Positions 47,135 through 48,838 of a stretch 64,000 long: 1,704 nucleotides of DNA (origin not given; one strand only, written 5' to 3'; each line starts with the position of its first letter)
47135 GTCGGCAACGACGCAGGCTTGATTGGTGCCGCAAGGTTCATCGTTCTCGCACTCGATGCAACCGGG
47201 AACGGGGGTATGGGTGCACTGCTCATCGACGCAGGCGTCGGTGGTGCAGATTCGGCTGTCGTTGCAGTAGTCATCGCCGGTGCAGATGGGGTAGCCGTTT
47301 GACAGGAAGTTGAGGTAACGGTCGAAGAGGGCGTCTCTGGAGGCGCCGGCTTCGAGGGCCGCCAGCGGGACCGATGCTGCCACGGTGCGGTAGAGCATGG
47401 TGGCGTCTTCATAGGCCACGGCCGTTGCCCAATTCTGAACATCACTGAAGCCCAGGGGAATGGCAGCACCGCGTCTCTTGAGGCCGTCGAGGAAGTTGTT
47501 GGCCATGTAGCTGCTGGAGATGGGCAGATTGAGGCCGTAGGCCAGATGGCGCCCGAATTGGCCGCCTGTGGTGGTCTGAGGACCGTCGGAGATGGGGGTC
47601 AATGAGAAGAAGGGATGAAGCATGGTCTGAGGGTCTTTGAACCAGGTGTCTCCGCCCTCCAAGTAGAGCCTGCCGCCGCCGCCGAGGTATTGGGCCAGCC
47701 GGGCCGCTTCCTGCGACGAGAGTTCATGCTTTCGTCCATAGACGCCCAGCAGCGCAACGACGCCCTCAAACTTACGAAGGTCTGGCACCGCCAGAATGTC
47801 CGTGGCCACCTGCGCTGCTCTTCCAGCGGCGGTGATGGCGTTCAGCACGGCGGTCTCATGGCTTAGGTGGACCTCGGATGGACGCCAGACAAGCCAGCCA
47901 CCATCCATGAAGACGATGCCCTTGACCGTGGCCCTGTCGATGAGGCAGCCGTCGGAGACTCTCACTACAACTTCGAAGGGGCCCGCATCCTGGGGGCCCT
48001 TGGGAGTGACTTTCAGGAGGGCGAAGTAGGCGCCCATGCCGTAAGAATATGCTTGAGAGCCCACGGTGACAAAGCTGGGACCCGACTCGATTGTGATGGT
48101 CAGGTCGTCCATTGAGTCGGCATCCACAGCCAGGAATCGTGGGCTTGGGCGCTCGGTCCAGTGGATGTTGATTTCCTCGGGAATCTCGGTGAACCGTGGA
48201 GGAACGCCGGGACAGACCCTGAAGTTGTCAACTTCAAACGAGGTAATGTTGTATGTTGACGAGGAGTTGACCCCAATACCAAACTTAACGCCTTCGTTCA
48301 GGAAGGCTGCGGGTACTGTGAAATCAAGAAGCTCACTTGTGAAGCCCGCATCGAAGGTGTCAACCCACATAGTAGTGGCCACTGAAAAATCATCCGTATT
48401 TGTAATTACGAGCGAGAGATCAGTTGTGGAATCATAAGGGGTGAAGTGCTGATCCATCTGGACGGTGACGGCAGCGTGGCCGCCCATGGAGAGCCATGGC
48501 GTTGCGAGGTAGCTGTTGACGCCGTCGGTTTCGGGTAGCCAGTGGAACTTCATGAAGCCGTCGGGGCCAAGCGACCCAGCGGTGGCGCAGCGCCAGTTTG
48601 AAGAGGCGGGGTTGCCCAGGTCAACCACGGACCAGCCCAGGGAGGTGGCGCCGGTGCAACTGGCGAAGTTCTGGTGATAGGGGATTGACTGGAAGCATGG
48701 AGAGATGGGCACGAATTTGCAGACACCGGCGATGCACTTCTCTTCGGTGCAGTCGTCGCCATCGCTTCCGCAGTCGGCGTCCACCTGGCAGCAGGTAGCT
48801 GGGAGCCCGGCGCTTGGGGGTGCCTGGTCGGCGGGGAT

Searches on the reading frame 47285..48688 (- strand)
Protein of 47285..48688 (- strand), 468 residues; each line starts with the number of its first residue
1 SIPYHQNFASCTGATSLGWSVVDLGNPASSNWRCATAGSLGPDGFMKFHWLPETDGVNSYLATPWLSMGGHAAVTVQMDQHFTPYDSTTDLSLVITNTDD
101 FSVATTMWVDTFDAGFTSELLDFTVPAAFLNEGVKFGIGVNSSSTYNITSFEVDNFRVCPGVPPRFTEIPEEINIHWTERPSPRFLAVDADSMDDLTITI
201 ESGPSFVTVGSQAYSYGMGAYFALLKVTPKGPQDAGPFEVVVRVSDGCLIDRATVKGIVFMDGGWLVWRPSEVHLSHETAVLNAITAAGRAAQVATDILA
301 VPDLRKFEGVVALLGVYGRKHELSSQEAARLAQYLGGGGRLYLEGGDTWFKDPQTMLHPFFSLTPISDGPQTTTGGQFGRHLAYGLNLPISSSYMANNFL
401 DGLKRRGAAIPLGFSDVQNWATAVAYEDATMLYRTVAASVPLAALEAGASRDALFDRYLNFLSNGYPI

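Call 17: find_homologous_proteins(query=window:47285-48688:-)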
Query seq(468 aa): 8000 candidates shared short words with the query, none scored E <= 0.001.

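Call 45: search_protein_families(library=pfam, proteins=[window:47285-48688:-], max_evalue=1)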
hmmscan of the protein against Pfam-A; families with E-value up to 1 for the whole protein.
window:47285-48688:- (468 aa): 0 families

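Call 54: search_protein_representatives(protein=window:47285-48688:-)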
Query: 468 residues. Proteins with E-value up to 0.001 (for the whole library): 630; up to 1e-10: 293; up to 1e-30: 50. The best 150 are listed.
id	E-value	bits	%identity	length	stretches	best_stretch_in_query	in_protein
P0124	1.4e-97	344.0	40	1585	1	2-467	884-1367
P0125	4.6e-93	329.1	40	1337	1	2-467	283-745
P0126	1.0e-90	321.3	40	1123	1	2-467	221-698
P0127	2.5e-88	313.5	39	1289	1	2-467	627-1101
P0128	4.1e-76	273.2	39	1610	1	2-467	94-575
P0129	1.3e-71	258.4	36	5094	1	2-467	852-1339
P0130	3.2e-68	247.2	34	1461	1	2-467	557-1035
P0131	1.2e-66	242.0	38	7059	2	46-467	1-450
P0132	4.6e-63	230.2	34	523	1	17-463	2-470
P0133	1.2e-62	228.8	34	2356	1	2-466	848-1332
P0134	1.5e-60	221.9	35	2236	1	2-467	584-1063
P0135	3.3e-60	220.8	34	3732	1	3-466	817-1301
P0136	2.6e-59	217.8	32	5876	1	3-466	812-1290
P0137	9.7e-59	215.9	33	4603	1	3-466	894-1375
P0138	1.2e-58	215.6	32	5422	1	2-466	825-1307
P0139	1.9e-57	211.6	47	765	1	225-467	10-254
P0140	2.4e-55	204.7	34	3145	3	2-467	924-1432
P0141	7.8e-55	203.0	31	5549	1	2-467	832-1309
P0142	7.5e-53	196.5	34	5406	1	2-466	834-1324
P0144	3.0e-51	191.2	33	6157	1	2-466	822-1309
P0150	1.2e-44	169.4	31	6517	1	2-466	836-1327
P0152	3.9e-44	167.7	34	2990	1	16-467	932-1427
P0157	2.6e-40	155.1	33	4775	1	16-467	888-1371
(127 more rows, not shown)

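Call 55: find_encoding_contigs(protein=P0129, flank=10000, max_places=3)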
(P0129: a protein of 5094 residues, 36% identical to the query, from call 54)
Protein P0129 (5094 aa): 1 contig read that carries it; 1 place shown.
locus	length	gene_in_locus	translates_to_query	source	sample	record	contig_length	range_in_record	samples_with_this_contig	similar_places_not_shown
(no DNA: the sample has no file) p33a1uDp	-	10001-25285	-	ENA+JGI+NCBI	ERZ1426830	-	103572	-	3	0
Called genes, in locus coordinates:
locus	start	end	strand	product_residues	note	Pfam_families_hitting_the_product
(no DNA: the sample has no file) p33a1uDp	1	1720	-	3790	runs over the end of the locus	PF13428:TPR_14 (faint), PF00515:TPR_1 (faint), PF07719:TPR_2 (faint), PF13174:TPR_6 (faint), PF13181:TPR_8 (faint), PF25064:ARM_TT21_5th (faint), PF13414:TPR_11 (faint), PF14559:TPR_19 (weak)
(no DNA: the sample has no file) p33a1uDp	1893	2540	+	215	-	PF00588:SpoU_methylase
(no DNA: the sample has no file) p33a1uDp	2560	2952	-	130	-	-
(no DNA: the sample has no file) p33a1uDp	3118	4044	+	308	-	PF04055:Radical_SAM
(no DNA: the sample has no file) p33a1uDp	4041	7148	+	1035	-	PF02739:5_3_exonuc_N, PF01367:5_3_exonuc, PF01612:DNA_pol_A_exo1, PF00476:DNA_pol_A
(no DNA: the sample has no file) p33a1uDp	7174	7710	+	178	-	PF01618:MotA_ExbB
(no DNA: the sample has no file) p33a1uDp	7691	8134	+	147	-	PF02472:ExbD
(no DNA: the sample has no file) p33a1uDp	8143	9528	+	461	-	-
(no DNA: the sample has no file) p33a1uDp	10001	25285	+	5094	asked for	PF00526:Dicty_CTDC (weak), PF01483:P_proprotein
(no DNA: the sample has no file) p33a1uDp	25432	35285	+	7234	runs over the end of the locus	?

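Call 56: list_cluster_members(proteins=[P0129, P0131, P0136, P0138, P0141, P0142, P0144, P0150, P0137, P0124])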
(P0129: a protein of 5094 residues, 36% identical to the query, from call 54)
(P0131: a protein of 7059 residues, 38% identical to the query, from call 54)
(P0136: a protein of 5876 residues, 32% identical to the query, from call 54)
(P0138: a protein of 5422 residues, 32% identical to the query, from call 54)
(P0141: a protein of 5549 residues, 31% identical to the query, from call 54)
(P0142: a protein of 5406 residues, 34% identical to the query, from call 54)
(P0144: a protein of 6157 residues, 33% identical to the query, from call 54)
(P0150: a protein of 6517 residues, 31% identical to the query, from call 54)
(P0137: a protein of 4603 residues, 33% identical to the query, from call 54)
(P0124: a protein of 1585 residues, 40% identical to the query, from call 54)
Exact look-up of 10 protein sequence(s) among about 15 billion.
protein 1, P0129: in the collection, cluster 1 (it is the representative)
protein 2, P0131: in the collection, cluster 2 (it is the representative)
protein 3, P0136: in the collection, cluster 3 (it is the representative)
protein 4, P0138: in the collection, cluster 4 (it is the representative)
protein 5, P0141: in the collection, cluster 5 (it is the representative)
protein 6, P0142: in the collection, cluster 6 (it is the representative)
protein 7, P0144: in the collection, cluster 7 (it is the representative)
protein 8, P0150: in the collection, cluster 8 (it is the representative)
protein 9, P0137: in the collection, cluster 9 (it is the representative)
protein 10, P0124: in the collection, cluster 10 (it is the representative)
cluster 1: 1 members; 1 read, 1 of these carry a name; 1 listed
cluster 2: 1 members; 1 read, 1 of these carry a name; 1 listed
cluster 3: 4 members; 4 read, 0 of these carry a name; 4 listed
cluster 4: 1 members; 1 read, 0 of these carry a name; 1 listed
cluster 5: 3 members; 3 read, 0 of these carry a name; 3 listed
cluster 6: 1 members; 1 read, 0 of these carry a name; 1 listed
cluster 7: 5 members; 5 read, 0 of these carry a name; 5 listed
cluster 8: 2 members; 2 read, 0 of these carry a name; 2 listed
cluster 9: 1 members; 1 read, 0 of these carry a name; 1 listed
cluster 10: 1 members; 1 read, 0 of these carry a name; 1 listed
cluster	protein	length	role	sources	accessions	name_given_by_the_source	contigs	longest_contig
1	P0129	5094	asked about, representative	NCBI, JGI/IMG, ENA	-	subtilisin-like proprotein convertase family protein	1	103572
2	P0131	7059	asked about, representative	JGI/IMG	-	subtilisin-like proprotein convertase family protein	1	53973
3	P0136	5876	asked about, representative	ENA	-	-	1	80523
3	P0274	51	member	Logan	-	-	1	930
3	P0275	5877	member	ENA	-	-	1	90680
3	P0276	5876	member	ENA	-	-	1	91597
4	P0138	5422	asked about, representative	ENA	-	-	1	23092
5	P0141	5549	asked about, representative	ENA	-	-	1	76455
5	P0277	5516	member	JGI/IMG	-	-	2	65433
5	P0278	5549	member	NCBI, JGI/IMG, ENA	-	-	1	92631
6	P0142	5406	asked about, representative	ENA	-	-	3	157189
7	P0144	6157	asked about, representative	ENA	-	-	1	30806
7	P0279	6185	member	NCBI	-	-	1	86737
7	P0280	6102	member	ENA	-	-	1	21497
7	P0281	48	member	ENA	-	-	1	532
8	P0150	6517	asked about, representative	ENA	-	-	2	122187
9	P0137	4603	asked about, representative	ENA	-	-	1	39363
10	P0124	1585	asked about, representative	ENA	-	-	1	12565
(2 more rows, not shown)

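Call 57: find_encoding_contigs(protein=P0136, flank=10000, max_places=2)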
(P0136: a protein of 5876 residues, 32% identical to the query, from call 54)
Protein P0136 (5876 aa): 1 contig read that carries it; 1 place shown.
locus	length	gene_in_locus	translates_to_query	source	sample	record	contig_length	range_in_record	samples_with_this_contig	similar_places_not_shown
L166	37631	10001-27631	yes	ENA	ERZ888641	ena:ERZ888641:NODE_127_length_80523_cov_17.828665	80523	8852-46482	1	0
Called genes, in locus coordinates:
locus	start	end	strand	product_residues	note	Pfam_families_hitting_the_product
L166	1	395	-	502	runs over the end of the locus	PF13353:Fer4_12 (weak), PF04055:Radical_SAM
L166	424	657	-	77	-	-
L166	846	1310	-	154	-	PF27806:HxsD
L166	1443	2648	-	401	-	PF04055:Radical_SAM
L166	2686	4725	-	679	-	PF04055:Radical_SAM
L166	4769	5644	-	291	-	PF04055:Radical_SAM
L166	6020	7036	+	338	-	PF01252:Peptidase_A8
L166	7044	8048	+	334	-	PF01790:LGT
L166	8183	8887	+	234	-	PF01148:CTP_transf_1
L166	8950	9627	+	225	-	PF21948:LplA-B_cat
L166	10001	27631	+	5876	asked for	PF11617:Cu-binding_MopE, PF13360:PQQ_2 (faint), PF11617:Cu-binding_MopE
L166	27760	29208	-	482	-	PF02934:GatB_N, PF02637:GatB_Yqey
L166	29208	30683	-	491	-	PF01425:Amidase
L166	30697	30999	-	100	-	PF02686:GatC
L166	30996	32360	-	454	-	PF02878:PGM_PMM_I, PF02879:PGM_PMM_II, PF02880:PGM_PMM_III, PF00408:PGM_PMM_IV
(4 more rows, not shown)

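Call 58: find_encoding_contigs(protein=P0141, flank=10000, max_places=2)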
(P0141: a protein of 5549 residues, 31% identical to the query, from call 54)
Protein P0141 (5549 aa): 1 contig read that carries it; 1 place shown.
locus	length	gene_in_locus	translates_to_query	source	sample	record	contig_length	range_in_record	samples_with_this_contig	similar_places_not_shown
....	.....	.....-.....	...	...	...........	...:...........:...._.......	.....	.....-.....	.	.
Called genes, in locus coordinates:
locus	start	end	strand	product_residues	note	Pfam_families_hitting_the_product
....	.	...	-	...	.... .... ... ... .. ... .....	-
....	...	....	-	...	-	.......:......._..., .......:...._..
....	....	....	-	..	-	-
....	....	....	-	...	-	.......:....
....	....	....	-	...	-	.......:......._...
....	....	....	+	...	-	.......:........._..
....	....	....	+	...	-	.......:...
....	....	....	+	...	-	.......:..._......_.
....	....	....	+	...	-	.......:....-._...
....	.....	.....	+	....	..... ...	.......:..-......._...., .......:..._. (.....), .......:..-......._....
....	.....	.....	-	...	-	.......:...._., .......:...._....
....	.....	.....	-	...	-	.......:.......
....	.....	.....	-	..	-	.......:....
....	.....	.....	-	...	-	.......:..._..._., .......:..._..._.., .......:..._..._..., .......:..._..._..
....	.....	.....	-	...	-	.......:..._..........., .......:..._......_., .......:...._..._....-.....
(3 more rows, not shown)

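Call 59: find_encoding_contigs(protein=P0142, flank=10000, max_places=2)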
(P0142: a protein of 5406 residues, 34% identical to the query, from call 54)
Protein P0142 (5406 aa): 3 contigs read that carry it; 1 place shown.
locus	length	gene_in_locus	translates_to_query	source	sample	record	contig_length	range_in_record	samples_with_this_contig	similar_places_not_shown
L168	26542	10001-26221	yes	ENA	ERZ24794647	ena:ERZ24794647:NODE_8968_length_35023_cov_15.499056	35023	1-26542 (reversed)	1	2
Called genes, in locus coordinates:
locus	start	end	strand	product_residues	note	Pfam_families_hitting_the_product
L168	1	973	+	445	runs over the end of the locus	PF02274:ADI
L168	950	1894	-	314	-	PF13646:HEAT_2 (weak), PF02985:HEAT (faint)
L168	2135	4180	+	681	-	PF13098:Thioredoxin_2 (weak), PF13462:Thioredoxin_4, PF00462:Glutaredoxin (faint), PF01323:DSBA, PF13098:Thioredoxin_2 (weak), PF13462:Thioredoxin_4, PF01323:DSBA, PF13462:Thioredoxin_4, +2 more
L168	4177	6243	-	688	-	PF00413:Peptidase_M10 (weak)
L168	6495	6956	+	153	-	-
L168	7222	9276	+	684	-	PF00069:Pkinase, PF07714:PK_Tyr_Ser-Thr, PF01636:APH (faint)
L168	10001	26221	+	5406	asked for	PF11617:Cu-binding_MopE, PF07534:TLD, PF11617:Cu-binding_MopE (weak), PF07534:TLD, PF11617:Cu-binding_MopE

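Call 60: find_encoding_contigs(protein=P0150, flank=10000, max_places=2)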
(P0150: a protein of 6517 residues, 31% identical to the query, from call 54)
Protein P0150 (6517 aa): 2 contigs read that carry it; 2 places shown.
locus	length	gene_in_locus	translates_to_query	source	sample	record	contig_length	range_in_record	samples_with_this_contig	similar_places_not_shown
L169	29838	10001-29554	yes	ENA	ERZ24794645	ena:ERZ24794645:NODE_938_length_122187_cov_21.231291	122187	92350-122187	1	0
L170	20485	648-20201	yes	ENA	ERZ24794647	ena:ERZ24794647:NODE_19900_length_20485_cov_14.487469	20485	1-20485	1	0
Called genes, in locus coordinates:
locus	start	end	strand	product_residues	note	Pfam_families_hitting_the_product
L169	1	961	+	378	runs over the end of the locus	PF02274:ADI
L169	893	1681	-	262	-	PF13646:HEAT_2 (weak)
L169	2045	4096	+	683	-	PF13098:Thioredoxin_2 (weak), PF13462:Thioredoxin_4, PF01323:DSBA, PF13192:Thioredoxin_3 (faint), PF13743:Thioredoxin_5 (faint), PF13462:Thioredoxin_4, PF01323:DSBA, PF13462:Thioredoxin_4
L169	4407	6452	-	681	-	-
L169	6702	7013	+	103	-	-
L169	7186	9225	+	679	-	PF00069:Pkinase, PF07714:PK_Tyr_Ser-Thr, PF01636:APH (faint), PF08308:PEGA (faint)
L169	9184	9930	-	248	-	-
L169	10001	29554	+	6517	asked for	PF11617:Cu-binding_MopE, PF07534:TLD, PF11617:Cu-binding_MopE, PF07534:TLD, PF11617:Cu-binding_MopE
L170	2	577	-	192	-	?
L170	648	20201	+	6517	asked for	PF11617:Cu-binding_MopE, PF07534:TLD, PF11617:Cu-binding_MopE, PF07534:TLD, PF11617:Cu-binding_MopE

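Call 61: find_encoding_contigs(protein=P0124, flank=10000, max_places=2)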
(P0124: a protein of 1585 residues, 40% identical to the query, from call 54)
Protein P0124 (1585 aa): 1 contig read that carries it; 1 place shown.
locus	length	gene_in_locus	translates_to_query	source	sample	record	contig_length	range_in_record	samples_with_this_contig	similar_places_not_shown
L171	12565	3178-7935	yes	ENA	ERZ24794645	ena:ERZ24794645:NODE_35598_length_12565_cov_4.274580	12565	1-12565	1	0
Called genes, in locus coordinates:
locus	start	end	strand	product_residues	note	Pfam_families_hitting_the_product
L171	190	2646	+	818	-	PF07705:CARDB (weak)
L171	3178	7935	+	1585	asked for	PF01483:P_proprotein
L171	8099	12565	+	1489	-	?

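Call 62: find_encoding_contigs(protein=P0131, flank=10000, max_places=2)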
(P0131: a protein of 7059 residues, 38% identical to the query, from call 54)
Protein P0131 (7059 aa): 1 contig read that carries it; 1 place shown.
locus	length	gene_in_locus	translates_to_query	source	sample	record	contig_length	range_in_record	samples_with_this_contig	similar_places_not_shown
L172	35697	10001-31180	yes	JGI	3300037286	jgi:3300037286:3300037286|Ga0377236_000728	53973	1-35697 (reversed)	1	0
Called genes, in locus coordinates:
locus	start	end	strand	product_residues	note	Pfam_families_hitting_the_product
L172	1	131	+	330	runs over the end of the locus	-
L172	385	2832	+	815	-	PF00133:tRNA-synt_1, PF09334:tRNA-synt_1g, PF13603:tRNA-synt_1_2, PF00133:tRNA-synt_1 (weak), PF08264:Anticodon_1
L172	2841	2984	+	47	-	-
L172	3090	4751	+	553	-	-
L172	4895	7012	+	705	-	PF07705:CARDB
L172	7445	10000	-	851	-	-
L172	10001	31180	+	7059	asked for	PF01483:P_proprotein, PF00526:Dicty_CTDC (weak), PF01483:P_proprotein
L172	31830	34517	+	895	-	PF06050:HGD-D, PF01869:BcrAD_BadFG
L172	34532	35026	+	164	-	-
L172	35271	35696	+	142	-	?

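Call 76: predict_structure(alignment_id=A4)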
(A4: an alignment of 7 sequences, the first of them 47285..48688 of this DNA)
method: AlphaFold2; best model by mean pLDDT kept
length: 468 residues; sequences in the alignment: 7
mean_pLDDT: 70.0   pTM: 0.55
mean pLDDT of the five models: 70.0, 68.8, 67.6, 66.3, 64.1
residues with pLDDT >= 90: 58; 70-90: 227; 50-70: 73; < 50: 110
segments of 3 or more residues with pLDDT < 50: 114-117, 346-355, 362-412, 414-447, 461-468
pLDDT, mean of each block of 10 residues (from residue 1): 75 73 70 66 60 70 87 83 72 89 85 55 79 87 72 82 88 87 90 82 92 84 92 85 88 89 87 80 80 87 86 69 80 82 58 51 35 39 45 34 33 47 38 33 42 54 41
secondary structure, 60 per line:
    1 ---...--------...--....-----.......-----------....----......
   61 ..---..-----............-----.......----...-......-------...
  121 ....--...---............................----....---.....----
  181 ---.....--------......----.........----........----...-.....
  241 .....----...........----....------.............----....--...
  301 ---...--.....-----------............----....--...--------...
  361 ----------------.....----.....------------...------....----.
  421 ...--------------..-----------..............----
elements in order: E4-6 E20-23 E32-35 E47-50 E55-62 E73-84 E90-96 E105-110 E118-124 E133-144 E148-160 E165-168 E172-176 E184-188 E197-202 E207-215 E220-227 E236-245 E250-260 E265-268 H275-287 E292-295 E309-313 H325-336 E341-344 E377-381 E386-390 E412-415 E420-423 H451-464

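Call 79: list_cluster_members(proteins=[P0125, P0126, P0127, P0128, P0130, P0132, P0139, P0133, P0134, P0140])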
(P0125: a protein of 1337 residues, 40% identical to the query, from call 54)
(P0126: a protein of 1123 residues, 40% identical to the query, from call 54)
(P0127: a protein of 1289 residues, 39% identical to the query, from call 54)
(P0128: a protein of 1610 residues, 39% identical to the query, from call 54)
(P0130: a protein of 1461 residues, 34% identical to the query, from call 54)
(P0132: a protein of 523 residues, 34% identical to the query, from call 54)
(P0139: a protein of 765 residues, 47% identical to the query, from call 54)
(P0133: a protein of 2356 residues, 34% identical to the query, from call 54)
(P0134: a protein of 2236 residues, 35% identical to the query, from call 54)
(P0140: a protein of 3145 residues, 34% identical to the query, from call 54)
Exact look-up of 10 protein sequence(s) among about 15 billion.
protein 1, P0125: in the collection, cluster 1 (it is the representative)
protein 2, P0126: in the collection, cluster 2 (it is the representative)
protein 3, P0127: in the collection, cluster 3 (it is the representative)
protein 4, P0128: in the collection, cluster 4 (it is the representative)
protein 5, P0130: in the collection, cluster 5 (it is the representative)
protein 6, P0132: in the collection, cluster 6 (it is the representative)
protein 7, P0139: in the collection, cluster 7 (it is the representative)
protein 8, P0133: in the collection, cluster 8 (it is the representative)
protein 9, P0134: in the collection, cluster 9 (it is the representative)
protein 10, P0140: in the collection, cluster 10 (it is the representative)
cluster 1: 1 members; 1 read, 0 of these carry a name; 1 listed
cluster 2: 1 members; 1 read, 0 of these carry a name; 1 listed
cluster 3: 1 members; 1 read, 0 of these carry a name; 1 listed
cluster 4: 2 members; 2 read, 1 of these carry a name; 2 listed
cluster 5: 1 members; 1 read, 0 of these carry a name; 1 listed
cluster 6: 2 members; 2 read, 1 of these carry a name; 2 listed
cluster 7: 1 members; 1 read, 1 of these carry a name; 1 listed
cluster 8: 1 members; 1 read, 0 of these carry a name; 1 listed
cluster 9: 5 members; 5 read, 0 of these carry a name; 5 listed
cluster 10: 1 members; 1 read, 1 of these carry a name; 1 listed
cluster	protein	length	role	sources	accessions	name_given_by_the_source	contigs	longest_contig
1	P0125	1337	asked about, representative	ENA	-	-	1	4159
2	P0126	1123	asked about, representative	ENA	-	-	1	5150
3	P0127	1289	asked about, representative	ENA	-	-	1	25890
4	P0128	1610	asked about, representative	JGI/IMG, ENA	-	subtilisin-like proprotein convertase family protein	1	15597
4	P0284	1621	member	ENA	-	-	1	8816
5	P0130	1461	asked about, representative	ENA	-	-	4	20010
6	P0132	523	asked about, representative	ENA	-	-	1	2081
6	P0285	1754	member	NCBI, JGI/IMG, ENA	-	subtilisin-like proprotein convertase family protein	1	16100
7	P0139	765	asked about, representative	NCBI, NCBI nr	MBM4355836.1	MAG: hypothetical protein FJ109_18940, partial [Deltaproteobacteria bacterium] | hypothetical protein [Deltaproteobacteria bacterium]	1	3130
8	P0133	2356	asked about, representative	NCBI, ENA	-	-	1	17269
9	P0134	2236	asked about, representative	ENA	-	-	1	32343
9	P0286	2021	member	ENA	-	-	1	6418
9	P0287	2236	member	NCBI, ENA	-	-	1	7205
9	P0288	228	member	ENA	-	-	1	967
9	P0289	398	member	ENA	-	-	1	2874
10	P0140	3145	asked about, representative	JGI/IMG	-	subtilisin-like proprotein convertase family protein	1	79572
